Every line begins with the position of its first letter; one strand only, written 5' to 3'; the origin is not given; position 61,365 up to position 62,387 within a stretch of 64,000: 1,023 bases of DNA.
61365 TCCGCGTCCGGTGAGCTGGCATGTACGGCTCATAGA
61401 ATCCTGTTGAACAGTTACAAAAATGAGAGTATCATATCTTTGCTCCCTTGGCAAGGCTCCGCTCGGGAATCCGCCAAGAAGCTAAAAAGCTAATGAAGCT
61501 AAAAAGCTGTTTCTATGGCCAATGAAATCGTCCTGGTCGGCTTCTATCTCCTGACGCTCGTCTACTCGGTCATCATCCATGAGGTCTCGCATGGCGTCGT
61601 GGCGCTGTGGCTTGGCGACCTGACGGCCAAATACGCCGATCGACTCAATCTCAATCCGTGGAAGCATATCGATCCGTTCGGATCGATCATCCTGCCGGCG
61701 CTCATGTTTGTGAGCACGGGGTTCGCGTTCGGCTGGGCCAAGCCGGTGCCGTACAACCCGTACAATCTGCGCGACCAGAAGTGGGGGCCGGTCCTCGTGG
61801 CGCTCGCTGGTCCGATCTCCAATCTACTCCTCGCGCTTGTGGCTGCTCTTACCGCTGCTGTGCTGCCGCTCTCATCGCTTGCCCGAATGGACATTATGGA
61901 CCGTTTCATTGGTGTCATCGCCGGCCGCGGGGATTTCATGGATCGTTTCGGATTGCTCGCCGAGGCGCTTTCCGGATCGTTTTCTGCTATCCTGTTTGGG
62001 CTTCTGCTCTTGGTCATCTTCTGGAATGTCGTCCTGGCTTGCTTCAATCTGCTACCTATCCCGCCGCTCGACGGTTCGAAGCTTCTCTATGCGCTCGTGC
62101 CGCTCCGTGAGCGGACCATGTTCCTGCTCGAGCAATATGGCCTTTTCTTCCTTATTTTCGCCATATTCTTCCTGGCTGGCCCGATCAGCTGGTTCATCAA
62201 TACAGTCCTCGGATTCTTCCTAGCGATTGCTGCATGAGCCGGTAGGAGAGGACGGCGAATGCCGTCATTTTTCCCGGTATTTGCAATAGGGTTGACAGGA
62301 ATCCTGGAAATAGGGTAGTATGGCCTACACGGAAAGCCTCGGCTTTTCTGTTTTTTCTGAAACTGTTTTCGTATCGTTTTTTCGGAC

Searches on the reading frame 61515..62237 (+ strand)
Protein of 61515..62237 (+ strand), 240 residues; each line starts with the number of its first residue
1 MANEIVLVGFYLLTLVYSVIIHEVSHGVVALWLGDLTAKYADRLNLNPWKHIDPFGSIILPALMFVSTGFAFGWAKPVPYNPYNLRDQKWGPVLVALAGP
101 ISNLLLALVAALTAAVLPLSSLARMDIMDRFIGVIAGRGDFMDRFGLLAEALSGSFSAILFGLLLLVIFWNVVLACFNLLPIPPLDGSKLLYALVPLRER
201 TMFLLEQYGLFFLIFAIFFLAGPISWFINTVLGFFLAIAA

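Call 89: search_protein_families(library=pfam, proteins=[window:61515-62237:+], max_evalue=0.00001)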
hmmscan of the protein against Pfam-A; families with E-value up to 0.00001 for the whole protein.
window:61515-62237:+ (240 aa): 1 family
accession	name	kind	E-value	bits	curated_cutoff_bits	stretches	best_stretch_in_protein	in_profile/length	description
PF02163.28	Peptidase_M50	-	6.5e-12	45.7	27.2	1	11-212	2-217/221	Peptidase family M50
